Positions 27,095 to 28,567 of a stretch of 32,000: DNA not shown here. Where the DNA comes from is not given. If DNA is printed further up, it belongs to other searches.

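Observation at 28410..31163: NirK fused to a 12-TM domain, with an internal Tat-like signal and an extra cupredoxin domain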

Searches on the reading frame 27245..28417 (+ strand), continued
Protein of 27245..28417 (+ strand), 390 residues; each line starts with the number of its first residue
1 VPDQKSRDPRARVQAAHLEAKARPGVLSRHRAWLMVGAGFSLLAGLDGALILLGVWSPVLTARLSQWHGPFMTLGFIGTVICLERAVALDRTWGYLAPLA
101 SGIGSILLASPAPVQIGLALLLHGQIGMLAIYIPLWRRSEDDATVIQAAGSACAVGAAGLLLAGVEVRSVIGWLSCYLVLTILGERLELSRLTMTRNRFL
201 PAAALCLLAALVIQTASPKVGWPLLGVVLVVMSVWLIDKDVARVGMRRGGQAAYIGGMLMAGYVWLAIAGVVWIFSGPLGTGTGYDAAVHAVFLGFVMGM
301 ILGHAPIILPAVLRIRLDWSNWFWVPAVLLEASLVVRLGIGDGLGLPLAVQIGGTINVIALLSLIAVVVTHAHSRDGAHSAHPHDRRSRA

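Call 84: get_annotated_region(hit=H41, flank=300)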
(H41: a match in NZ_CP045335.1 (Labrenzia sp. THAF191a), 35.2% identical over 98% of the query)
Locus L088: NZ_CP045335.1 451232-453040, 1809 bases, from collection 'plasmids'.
description: Labrenzia sp. THAF191a plasmid pTHAF191a_b, complete sequence
organism: Labrenzia sp. THAF191a (NCBI taxid 2587866)
taxonomy: Bacteria; Pseudomonadota; Alphaproteobacteria; Hyphomicrobiales; Stappiaceae; Labrenzia; Labrenzia sp. THAF191a
host: -; source: pure culture,Surface of a polyethylene microplastic particle present in tank 6 of a marine aquarium ...; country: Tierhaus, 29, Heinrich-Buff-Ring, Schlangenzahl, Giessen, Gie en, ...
typing (MOB-suite, as given by PLSDB): non-mobilizable
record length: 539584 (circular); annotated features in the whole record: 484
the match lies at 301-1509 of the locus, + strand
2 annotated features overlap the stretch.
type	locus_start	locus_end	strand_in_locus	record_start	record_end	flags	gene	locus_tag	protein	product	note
CDS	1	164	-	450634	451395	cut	-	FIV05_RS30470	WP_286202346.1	NnrU family protein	-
CDS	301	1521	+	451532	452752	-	-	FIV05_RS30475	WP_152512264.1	NnrS family protein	-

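Call 85: get_annotated_region(hit=H44, flank=300)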
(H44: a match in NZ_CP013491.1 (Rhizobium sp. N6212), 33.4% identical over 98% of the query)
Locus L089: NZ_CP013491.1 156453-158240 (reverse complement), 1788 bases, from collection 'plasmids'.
description: Rhizobium sp. N6212 plasmid pRspN6212a, complete sequence
organism: Rhizobium sp. N6212 (NCBI taxid 1703965)
taxonomy: Bacteria; Pseudomonadota; Alphaproteobacteria; Hyphomicrobiales; Rhizobiaceae; Rhizobium; Rhizobium sp. N6212
host: -; source: Phaseolus vulgaris,Whole organism,Legume-root nodule,legume-root nodule; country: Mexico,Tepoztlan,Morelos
typing (MOB-suite, as given by PLSDB): non-mobilizable; replicon rep_cluster_841
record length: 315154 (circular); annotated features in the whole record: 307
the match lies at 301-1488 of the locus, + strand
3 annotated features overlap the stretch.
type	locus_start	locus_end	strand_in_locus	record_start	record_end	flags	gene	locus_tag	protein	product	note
CDS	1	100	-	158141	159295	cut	nirK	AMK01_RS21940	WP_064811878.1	copper-containing nitrite reductase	GO:0006807 - nitrogen compound metabolic process [Evidence IEA]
CDS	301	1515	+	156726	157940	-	-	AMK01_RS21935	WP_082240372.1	NnrS family protein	-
CDS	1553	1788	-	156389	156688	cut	-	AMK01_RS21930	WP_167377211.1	metal-sulfur cluster assembly factor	-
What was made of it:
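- Closest known: NnrS. Same: NnrS is encoded next to nirK in Rhizobium (call 85).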

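Call 86: get_annotated_region(hit=H47, flank=300)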
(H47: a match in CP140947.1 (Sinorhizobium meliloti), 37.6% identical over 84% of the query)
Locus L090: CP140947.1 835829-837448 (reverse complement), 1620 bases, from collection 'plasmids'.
description: Sinorhizobium meliloti strain ml59 plasmid pSymA, complete sequence
organism: Sinorhizobium meliloti (NCBI taxid 382)
taxonomy: Bacteria; Pseudomonadota; Alphaproteobacteria; Hyphomicrobiales; Rhizobiaceae; Sinorhizobium; Sinorhizobium meliloti
host: -; source: Medicago lupulina,whole organism; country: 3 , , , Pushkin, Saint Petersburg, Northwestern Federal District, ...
typing (MOB-suite, as given by PLSDB): conjugative; relaxase MOBQ; mating-pair formation MPF_T
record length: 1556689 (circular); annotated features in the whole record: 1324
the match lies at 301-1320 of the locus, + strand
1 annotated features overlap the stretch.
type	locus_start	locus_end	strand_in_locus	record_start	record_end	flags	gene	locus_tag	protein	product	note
CDS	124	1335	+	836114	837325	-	-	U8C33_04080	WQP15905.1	NnrS family protein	-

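Call 87: get_annotated_region(hit=H53, flank=300)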
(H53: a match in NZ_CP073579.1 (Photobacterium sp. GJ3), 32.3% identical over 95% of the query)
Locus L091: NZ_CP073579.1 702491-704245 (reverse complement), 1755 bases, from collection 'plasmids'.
description: Photobacterium sp. GJ3 plasmid pGJ3-1, complete sequence
organism: Photobacterium sp. GJ3 (NCBI taxid 2829502)
taxonomy: Bacteria; Pseudomonadota; Gammaproteobacteria; Vibrionales; Vibrionaceae; Photobacterium; Photobacterium sp. GJ3
host: -; source: -; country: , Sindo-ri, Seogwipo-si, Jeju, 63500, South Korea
typing (MOB-suite, as given by PLSDB): non-mobilizable
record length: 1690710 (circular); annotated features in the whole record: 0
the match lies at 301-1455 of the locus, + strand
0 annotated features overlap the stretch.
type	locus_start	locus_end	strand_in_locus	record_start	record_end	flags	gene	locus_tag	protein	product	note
